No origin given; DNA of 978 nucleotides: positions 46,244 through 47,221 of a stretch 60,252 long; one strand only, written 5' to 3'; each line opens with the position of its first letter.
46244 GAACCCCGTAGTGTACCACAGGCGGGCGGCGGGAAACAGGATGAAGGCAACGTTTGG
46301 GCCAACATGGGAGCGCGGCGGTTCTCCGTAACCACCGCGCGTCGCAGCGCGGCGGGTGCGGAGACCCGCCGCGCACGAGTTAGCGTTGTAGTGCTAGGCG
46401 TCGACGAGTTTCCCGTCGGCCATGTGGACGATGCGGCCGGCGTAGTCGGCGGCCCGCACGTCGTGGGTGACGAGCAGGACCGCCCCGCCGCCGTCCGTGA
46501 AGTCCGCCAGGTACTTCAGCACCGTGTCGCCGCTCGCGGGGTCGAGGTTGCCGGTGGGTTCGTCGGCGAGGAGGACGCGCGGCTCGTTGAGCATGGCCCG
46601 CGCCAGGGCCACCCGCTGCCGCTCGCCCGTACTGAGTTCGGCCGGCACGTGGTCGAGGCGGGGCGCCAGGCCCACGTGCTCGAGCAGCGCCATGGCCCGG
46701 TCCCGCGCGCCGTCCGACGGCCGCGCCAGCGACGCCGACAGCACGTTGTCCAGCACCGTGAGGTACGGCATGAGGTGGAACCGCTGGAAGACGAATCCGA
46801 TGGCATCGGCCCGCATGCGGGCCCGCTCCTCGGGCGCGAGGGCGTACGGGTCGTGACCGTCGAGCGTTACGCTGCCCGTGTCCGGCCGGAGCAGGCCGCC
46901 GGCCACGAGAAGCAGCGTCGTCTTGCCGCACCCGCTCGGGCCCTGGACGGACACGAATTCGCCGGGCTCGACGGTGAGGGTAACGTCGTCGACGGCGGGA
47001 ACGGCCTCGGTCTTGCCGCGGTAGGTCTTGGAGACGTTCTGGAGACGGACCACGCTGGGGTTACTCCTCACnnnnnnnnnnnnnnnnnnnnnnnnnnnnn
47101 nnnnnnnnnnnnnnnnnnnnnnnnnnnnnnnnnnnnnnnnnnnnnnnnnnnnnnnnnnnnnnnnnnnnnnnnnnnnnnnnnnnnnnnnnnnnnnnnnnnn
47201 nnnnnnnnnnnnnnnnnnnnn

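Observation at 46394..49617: Three-gene operon: Cys-rich membrane-anchored periplasmic protein of unknown family plus a MacB/FtsX-type ABC transporter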

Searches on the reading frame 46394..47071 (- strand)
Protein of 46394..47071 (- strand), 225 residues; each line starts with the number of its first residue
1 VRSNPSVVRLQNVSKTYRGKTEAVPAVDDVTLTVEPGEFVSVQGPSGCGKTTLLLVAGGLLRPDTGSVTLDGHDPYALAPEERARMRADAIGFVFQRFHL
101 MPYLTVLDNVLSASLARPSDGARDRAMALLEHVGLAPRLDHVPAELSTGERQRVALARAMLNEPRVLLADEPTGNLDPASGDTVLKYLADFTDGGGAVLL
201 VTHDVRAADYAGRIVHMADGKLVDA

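Call 3: search_protein_families(library=pfam, proteins=[window:46394-47071:-], max_evalue=1)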
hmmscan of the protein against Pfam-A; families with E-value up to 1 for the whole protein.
window:46394-47071:- (225 aa): 13 families
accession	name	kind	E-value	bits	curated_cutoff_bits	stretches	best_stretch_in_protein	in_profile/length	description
PF00005.33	ABC_tran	-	1e-32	114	25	1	28-173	2-136/137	ABC transporter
PF13191.12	AAA_16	-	0.00013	23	32.6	1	36-199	24-165/167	AAA ATPase domain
PF13304.12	AAA_21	-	0.00076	20.1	27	1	144-205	236-300/304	AAA domain, putative AbiEii toxin, Type IV TA system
PF13481.12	AAA_25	-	0.0098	16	27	1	34-56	30-52/195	AAA domain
PF13401.12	AAA_22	-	0.053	14.3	27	1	38-107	6-33/130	AAA domain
PF25199.1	nSTAND_NTPase5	-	0.057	13.7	34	1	33-56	37-60/145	Novel STAND NTPase 5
PF01637.24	ATPase_2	-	0.079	13.2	33.2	1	34-56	17-39/225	ATPase domain predominantly from Archaea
PF13555.12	AAA_29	-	0.085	13.1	27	1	28-54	13-39/61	P-loop containing region of AAA domain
PF00931.28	NB-ARC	-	0.098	12.3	23.5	1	35-54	17-35/248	NB-ARC domain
PF20703.3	nSTAND1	-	0.12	12.4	27.1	1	27-58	23-53/379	Novel STAND NTPase 1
PF05729.18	NACHT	-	0.16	12.2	26.7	1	40-54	3-17/167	NACHT domain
PF13604.12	AAA_30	-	0.18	11.9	27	1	35-68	16-49/191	AAA domain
PF03215.21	Rad17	-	0.29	11.5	23.8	1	32-55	40-63/186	Rad17 P-loop domain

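Call 4: search_protein_families(library=ncbifam, proteins=[window:46394-47071:-], max_evalue=1)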
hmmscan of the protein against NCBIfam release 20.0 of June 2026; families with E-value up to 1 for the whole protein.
window:46394-47071:- (225 aa): 190 families (the best 25 are shown)
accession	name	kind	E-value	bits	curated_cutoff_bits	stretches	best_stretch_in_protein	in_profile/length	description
TIGR02211.1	LolD_lipo_ex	equivalog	7.1e-57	192.4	307.75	1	8-223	2-220/221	lipoprotein-releasing ABC transporter ATP-binding protein LolD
NF038007.1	ABC_ATP_DarD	equivalog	1.7e-55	187.9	375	1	8-222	2-218/218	darobactin export ABC transporter ATP-binding protein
TIGR02673.1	FtsE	equivalog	8.4e-53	179.2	264.85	1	7-220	1-213/214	cell division ATP-binding protein FtsE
TIGR02982.1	heterocyst_DevA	subfamily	1.3e-52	178.6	295.8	1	7-222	1-219/220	ABC exporter ATP-binding subunit, DevA family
NF008639.0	PRK11629.1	equivalog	7.9e-52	176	360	1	4-223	3-225/234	lipoprotein-releasing ABC transporter ATP-binding protein LolD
NF007826.0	PRK10535.1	equivalog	1.7e-51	175.3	966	1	7-224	4-223/648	macrolide ABC transporter ATP-binding protein/permease MacB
NF007879.0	PRK10584.1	equivalog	7.7e-51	173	336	1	7-223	6-225/228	putative ABC transporter ATP-binding protein YbbA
TIGR03608.1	L_ocin_972_ABC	subfamily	7e-49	166.1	254.85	1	10-217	1-206/206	putative bacteriocin export ABC transporter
TIGR02315.1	ABC_phnC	equivalog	2.8e-44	151.3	266.1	1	8-223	2-225/243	phosphonate ABC transporter ATP-binding protein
NF007027.0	PRK09493.1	equivalog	2.2e-43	148.3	379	1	8-223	2-215/240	glutamine ABC transporter ATP-binding protein GlnQ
TIGR03005.1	ectoine_ehuA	equivalog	3.2e-41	141.2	345.4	1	9-224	2-227/252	ectoine/hydroxyectoine ABC transporter ATP-binding protein EhuA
TIGR03265.1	PhnT2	equivalog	9.8e-41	140.1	457.7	1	8-222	5-213/353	putative 2-aminoethylphosphonate ABC transporter ATP-binding protein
TIGR02857.1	CydD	equivalog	3.6e-40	138.4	435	1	6-217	320-529/529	thiol reductant ABC exporter subunit CydD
TIGR00968.1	3a0106s01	subfamily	4.1e-40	137.8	342.75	1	10-223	3-210/237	sulfate ABC transporter ATP-binding protein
TIGR01186.1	proV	subfamily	5.5e-40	137.6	326.6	1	22-224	4-210/363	betaine/proline/choline family ABC transporter ATP-binding protein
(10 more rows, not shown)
